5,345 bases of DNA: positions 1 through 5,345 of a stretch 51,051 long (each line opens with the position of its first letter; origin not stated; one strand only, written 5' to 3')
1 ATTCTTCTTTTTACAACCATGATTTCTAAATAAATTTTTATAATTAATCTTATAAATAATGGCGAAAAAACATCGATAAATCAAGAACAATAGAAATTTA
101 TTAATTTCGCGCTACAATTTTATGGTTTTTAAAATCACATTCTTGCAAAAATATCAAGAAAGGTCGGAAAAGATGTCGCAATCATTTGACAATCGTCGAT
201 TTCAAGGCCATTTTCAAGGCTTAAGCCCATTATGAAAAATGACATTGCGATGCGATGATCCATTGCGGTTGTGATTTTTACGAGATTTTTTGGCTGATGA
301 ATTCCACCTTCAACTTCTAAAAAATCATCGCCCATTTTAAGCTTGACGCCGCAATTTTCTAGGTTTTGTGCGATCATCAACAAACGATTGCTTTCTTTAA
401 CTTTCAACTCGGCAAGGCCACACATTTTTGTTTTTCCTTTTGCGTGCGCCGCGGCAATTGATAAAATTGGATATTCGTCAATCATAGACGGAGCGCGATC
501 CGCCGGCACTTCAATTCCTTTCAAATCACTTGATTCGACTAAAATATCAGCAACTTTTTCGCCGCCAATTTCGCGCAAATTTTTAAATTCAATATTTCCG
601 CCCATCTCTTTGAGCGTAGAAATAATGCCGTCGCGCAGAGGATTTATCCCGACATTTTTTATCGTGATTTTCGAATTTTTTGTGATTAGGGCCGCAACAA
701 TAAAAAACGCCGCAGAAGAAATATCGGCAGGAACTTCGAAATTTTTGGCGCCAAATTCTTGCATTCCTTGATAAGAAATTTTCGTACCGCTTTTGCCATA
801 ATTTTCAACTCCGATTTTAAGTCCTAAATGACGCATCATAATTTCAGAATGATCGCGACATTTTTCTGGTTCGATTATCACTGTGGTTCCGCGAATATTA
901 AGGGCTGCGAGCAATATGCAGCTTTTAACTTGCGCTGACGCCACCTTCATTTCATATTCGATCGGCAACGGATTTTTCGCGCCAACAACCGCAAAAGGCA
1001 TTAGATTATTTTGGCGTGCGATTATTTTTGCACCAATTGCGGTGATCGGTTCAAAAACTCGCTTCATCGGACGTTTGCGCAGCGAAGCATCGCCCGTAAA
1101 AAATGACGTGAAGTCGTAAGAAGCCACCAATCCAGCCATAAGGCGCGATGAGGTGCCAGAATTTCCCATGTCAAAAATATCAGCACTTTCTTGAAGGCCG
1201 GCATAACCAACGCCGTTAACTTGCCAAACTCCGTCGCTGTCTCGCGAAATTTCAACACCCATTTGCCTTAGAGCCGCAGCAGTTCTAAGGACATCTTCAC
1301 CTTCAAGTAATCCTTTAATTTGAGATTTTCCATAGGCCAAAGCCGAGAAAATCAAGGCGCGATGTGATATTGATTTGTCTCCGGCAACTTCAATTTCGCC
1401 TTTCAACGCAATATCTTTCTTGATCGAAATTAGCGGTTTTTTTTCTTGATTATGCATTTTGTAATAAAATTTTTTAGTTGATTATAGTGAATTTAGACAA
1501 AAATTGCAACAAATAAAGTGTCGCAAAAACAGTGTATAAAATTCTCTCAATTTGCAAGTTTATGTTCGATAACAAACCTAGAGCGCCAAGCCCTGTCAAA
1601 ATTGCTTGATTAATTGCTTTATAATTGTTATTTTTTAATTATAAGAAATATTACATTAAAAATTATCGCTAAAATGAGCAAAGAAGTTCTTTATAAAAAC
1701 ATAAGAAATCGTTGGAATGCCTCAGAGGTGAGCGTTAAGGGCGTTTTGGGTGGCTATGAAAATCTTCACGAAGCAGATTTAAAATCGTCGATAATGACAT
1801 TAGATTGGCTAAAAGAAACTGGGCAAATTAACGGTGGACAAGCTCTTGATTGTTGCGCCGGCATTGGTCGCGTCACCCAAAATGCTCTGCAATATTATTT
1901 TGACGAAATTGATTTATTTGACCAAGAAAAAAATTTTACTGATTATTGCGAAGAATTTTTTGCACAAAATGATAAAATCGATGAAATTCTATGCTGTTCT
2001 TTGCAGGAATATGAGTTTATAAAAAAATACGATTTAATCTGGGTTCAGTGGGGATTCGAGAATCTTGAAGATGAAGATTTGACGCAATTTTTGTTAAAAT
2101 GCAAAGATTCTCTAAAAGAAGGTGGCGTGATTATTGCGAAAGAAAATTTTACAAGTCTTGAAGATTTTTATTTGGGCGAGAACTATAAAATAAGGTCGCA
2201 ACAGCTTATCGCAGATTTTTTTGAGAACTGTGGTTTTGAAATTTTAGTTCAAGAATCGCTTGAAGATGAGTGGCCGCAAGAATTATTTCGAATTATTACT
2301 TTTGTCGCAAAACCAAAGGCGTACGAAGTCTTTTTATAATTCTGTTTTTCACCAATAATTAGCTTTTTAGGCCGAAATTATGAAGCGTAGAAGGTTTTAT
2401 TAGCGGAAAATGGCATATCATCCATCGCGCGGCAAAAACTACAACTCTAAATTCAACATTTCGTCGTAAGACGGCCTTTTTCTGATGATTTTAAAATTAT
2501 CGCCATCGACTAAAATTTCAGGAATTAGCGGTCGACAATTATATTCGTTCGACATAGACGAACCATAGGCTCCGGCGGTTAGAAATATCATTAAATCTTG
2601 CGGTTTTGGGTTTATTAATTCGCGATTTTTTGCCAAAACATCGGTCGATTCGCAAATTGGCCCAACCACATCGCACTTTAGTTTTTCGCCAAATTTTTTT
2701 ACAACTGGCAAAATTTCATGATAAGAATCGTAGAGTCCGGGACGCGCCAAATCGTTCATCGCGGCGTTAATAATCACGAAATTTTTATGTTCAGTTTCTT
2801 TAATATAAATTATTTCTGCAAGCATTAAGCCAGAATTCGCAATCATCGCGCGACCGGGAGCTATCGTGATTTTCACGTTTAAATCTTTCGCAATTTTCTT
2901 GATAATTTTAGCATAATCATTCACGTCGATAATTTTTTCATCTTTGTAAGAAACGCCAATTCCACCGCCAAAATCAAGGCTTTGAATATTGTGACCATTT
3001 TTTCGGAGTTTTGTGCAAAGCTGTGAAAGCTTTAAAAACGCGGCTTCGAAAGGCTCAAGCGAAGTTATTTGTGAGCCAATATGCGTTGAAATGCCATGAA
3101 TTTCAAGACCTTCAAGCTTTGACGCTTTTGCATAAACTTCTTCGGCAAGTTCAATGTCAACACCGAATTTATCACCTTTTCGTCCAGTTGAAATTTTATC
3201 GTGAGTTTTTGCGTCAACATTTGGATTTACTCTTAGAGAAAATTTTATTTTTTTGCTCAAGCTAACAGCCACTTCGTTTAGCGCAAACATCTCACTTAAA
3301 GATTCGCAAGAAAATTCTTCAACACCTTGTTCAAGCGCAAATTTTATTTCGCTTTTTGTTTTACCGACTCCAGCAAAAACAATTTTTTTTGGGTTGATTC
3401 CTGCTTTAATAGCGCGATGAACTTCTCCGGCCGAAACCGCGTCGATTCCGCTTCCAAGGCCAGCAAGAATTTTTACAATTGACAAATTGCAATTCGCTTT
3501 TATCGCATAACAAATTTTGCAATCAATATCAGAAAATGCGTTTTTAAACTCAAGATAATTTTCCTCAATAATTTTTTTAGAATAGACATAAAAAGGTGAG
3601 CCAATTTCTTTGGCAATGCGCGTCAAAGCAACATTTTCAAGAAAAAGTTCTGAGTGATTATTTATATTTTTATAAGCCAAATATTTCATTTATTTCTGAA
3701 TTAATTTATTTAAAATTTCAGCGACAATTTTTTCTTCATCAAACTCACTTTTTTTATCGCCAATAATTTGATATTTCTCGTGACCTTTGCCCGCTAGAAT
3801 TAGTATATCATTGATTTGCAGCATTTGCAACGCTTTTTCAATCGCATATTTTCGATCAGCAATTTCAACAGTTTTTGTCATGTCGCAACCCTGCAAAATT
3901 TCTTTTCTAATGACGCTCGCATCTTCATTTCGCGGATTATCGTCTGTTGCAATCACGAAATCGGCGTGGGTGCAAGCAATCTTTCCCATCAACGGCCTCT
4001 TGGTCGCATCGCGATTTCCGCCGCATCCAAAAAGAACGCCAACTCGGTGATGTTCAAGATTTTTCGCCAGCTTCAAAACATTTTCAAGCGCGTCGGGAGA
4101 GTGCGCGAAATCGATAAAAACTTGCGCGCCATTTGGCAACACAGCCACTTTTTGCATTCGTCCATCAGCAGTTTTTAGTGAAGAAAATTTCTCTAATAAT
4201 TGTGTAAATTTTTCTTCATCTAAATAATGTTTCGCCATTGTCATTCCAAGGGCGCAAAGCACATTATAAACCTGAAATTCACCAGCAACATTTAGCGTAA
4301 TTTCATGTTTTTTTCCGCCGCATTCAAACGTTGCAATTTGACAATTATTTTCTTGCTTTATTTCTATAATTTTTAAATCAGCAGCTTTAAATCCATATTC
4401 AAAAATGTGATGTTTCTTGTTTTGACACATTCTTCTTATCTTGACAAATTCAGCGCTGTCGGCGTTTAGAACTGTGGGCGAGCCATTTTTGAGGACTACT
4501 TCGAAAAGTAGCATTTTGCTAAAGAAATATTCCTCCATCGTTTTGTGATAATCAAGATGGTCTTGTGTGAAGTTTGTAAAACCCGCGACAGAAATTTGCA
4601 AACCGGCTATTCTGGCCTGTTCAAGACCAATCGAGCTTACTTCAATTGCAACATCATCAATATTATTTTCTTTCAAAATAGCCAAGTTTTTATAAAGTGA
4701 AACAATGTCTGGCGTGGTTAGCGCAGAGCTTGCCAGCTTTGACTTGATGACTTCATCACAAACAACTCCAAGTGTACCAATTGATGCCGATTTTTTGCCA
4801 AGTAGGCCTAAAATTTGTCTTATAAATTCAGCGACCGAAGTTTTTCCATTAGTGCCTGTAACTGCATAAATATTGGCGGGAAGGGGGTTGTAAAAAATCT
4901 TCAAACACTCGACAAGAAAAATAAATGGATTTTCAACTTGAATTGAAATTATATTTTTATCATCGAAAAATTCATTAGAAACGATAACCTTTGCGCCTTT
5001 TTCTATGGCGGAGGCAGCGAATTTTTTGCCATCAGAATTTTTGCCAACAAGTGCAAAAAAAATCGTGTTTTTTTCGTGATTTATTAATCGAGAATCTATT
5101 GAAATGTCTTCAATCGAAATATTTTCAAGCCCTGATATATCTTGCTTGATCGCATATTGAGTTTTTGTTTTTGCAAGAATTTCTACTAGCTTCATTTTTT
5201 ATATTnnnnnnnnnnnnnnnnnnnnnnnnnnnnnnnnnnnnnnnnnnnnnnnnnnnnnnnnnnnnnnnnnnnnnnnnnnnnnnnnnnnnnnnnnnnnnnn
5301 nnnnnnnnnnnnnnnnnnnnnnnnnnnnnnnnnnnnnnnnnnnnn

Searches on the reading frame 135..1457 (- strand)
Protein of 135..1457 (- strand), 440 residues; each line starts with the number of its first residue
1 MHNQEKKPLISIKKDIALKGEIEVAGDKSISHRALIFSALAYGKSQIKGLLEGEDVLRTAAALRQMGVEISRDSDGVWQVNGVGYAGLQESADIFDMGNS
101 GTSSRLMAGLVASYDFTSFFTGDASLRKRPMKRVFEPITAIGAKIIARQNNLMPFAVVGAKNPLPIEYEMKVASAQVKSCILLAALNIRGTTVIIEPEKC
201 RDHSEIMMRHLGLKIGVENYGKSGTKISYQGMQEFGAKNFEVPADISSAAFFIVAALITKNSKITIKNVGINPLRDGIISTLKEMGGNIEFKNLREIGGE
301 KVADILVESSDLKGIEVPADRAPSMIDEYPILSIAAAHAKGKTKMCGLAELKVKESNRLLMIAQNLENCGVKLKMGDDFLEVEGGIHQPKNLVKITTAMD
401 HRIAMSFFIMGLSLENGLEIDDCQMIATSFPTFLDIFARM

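Call 46: search_protein_families(library=pfam, proteins=[window:135-1457:-], max_evalue=0.00001)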
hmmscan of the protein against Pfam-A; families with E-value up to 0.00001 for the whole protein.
window:135-1457:- (440 aa): 1 family
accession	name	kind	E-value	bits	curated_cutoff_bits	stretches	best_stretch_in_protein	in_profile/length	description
PF00275.25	EPSP_synthase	-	1.3e-108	363.9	22.8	1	16-435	5-415/417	EPSP synthase (3-phosphoshikimate 1-carboxyvinyltransferase)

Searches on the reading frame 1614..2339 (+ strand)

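Call 46: search_protein_families(library=pfam, proteins=[window:1614-2339:+], max_evalue=0.00001)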
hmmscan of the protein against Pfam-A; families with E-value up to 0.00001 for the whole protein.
window:1614-2339:+ (241 aa): 3 families
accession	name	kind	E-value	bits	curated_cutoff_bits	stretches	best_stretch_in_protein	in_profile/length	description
PF05891.18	Methyltransf_PK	-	9.3e-45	153.2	27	1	24-230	3-215/218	AdoMet dependent proline di-methyltransferase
PF13649.12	Methyltransf_25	-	4.8e-08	34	27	1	78-171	2-97/97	Methyltransferase domain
PF08241.18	Methyltransf_11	-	2.4e-06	28.5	21.2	1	78-174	1-94/95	Methyltransferase domain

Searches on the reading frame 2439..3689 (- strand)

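Call 46: search_protein_families(library=pfam, proteins=[window:2439-3689:-], max_evalue=0.00001)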
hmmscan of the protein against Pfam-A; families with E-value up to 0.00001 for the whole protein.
window:2439-3689:- (416 aa): 3 families
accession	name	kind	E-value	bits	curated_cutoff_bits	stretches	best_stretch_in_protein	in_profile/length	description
PF02784.22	Orn_Arg_deC_N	-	2.6e-59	201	23.4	1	41-284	4-247/247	Pyridoxal-dependent decarboxylase, pyridoxal binding domain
PF00278.28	Orn_DAP_Arg_deC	-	1.3e-25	89.9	23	1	33-373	1-95/95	Pyridoxal-dependent decarboxylase, C-terminal sheet domain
PF01168.26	Ala_racemase_N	-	3.8e-09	37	24.1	1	41-235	6-188/220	Alanine racemase, N-terminal domain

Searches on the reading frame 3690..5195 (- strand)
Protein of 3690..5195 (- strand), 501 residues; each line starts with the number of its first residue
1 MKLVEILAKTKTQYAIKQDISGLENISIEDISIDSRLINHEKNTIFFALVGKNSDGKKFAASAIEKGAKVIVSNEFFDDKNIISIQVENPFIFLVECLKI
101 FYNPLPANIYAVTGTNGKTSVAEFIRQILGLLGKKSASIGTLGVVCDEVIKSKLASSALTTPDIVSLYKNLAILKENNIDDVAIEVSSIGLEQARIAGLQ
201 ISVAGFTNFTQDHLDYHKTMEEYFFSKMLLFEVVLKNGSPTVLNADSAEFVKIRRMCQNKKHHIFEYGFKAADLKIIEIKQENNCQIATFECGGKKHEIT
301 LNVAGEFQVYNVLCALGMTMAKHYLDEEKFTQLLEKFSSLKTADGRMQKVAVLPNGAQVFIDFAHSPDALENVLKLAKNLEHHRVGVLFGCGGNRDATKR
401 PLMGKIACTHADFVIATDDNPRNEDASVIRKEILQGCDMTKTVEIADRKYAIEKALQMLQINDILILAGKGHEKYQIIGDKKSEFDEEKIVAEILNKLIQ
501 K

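Call 46: search_protein_families(library=pfam, proteins=[window:3690-5195:-], max_evalue=0.00001)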
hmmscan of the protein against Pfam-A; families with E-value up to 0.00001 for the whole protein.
window:3690-5195:- (501 aa): 2 families
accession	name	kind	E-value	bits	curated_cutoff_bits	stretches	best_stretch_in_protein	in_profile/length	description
PF08245.18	Mur_ligase_M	-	2.8e-46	158.5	24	1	112-318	1-199/200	Mur ligase middle domain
PF02875.26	Mur_ligase_C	-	3.3e-28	99.5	28.4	1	345-471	1-127/127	Mur ligase, glutamate ligase domain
